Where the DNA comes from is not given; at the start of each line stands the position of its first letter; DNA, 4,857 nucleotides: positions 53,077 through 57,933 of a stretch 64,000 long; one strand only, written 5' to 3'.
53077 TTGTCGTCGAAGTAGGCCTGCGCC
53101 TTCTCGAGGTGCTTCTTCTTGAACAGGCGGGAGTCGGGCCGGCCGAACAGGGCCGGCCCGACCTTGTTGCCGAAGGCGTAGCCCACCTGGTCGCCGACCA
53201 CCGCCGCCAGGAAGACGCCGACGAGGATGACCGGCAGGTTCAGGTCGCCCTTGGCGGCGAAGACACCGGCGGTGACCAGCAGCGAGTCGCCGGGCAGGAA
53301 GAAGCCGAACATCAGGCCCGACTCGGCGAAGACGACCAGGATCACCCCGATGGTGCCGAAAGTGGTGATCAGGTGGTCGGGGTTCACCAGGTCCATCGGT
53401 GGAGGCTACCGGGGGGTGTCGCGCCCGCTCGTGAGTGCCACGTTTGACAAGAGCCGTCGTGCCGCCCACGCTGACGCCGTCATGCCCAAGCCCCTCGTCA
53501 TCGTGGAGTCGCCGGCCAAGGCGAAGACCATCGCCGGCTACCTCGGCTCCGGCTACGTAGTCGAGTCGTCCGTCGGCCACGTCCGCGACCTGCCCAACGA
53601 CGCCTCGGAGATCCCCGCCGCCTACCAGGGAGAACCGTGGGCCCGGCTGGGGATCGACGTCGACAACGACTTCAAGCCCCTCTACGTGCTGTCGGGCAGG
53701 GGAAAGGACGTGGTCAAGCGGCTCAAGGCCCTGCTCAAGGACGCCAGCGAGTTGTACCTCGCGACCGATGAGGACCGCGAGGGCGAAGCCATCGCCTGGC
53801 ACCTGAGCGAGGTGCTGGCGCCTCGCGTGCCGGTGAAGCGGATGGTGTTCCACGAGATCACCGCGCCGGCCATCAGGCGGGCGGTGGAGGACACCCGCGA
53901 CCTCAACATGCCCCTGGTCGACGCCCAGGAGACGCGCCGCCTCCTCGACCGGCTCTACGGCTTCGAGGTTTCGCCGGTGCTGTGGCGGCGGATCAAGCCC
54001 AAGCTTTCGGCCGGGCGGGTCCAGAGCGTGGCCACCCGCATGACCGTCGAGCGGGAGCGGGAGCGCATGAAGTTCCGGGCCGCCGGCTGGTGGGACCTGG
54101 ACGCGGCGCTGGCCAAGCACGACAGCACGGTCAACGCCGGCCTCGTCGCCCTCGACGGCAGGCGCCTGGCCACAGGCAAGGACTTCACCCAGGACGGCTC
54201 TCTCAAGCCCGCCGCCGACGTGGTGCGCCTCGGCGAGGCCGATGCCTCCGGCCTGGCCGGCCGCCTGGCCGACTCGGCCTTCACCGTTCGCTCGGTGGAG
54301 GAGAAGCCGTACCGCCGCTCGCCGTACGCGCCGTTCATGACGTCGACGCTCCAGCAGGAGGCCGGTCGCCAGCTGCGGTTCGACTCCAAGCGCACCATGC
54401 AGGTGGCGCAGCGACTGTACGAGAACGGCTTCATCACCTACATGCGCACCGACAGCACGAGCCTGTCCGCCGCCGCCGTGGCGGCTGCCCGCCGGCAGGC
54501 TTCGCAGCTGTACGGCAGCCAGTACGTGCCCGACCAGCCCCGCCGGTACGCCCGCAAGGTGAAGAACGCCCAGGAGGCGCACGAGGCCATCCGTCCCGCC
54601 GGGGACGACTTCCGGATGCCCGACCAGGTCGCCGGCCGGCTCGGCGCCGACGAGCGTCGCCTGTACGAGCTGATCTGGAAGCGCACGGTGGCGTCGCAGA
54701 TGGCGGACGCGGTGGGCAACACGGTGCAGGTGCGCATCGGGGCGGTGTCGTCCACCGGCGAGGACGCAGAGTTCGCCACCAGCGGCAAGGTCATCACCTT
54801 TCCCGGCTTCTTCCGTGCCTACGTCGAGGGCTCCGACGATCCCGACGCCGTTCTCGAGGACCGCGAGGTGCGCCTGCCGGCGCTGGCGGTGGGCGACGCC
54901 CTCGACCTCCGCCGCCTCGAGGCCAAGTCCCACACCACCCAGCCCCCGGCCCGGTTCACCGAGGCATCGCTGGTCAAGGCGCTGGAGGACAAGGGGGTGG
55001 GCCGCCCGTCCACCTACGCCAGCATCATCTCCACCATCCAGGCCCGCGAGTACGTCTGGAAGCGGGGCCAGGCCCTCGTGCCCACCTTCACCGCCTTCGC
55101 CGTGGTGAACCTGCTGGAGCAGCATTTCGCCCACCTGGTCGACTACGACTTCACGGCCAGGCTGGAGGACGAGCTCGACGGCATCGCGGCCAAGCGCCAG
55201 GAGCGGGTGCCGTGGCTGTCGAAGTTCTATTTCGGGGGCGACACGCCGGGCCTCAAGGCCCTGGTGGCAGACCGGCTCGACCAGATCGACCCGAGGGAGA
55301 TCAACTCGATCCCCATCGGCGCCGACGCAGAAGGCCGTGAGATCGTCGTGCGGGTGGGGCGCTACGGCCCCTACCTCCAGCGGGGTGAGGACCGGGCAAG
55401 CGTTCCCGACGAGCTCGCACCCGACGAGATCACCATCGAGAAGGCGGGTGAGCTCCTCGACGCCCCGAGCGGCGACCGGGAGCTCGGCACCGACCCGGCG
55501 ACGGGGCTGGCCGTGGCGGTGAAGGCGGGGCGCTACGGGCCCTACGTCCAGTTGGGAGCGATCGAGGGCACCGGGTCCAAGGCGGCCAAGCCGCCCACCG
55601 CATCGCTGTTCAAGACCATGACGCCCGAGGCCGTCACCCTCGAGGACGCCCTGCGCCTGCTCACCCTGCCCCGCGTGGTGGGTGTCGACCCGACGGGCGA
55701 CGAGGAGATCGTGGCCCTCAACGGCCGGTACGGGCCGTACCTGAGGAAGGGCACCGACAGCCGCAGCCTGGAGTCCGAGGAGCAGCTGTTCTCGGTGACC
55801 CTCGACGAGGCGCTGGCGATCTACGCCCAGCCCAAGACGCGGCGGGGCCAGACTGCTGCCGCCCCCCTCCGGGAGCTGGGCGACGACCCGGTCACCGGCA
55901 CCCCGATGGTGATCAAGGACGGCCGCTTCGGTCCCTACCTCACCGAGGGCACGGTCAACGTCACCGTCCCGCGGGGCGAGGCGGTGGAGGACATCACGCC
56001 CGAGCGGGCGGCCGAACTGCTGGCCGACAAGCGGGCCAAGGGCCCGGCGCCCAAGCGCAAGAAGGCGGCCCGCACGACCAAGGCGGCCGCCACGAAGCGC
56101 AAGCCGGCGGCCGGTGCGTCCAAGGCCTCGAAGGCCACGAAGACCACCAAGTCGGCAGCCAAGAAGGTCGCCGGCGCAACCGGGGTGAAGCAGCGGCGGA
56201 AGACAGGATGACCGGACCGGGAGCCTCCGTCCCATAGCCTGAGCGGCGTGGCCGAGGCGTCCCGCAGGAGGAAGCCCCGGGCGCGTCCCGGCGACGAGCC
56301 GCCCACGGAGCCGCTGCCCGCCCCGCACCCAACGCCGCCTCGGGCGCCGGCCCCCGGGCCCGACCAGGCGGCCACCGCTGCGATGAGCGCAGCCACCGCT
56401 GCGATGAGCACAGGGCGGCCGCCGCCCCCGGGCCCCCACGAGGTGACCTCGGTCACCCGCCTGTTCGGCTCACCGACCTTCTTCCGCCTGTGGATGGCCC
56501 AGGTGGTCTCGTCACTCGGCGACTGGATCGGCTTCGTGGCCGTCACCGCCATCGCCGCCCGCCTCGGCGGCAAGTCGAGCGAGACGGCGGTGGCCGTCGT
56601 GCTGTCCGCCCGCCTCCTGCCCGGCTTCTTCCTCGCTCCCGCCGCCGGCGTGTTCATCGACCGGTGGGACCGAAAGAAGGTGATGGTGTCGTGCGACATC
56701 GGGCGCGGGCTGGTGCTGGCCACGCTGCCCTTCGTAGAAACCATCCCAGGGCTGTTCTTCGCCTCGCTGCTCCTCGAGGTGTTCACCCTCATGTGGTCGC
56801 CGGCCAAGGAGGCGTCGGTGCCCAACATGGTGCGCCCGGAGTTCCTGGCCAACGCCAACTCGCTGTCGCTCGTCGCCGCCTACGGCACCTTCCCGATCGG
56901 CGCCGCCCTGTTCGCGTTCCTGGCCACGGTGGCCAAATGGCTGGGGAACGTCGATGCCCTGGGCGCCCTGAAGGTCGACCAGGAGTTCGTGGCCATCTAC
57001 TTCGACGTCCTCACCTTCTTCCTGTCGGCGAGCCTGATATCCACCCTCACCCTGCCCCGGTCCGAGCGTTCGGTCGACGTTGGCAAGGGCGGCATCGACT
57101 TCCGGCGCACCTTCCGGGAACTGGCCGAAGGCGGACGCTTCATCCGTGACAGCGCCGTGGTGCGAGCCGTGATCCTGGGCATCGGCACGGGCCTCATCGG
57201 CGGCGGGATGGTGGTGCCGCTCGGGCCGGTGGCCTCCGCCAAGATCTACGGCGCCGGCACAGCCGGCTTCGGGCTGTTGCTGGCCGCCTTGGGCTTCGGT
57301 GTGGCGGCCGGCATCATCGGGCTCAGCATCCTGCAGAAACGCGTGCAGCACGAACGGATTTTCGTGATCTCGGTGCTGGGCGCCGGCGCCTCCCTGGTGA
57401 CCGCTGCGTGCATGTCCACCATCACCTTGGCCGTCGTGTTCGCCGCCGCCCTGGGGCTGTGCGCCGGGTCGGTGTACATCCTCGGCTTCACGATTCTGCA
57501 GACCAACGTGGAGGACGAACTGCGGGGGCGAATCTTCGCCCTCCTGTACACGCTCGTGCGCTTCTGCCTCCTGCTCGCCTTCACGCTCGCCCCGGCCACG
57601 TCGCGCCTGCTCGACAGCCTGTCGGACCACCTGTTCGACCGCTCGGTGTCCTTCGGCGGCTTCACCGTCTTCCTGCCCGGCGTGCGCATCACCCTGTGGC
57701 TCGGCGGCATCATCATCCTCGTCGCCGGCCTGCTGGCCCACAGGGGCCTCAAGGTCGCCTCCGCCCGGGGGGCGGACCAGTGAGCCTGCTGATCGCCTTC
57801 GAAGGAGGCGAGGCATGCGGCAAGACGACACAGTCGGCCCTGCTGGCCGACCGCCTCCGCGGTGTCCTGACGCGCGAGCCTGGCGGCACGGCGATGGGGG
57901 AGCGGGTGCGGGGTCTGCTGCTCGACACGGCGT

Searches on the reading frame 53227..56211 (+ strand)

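Call 35: search_protein_families(library=pfam, proteins=[window:53227-56211:+], max_evalue=0.001)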
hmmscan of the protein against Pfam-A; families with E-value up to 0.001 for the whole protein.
window:53227-56211:+ (994 aa): 3 families
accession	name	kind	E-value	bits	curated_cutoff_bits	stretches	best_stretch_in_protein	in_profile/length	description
PF01131.25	Topoisom_bac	-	1.2e-110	370.8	35.1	1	226-660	2-406/411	DNA topoisomerase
PF13368.11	Toprim_C_rpt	-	4.9e-67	222.2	22.3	4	887-943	1-57/57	Topoisomerase C-terminal repeat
PF01751.28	Toprim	-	8.5e-20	71.2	23.1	1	90-211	2-96/96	Toprim domain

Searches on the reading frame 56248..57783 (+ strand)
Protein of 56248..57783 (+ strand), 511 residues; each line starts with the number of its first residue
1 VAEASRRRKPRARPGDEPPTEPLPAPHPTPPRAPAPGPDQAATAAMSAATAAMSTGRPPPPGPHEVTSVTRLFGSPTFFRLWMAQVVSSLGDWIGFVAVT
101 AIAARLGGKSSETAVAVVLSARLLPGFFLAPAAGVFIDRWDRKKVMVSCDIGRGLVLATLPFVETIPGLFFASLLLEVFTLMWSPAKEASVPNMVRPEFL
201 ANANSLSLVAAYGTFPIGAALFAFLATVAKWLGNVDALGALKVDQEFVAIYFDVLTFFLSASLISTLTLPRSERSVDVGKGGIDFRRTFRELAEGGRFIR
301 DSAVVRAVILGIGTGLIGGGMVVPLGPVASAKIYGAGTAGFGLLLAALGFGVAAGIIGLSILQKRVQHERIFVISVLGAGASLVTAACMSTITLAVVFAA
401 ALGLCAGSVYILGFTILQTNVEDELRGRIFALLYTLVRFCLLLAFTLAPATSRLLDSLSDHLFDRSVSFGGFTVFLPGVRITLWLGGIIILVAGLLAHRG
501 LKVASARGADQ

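Call 35: search_protein_families(library=pfam, proteins=[window:56248-57783:+], max_evalue=0.001)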
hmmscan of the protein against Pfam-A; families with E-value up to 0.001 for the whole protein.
window:56248-57783:+ (511 aa): 2 families
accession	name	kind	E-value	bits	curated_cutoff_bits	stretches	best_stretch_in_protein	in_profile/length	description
PF07690.21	MFS_1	-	1.4e-21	77.3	33.4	2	81-438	1-340/347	Major Facilitator Superfamily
PF05977.19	MFS_3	-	8.2e-18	64.6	27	1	75-437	9-352/524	Transmembrane secretion effector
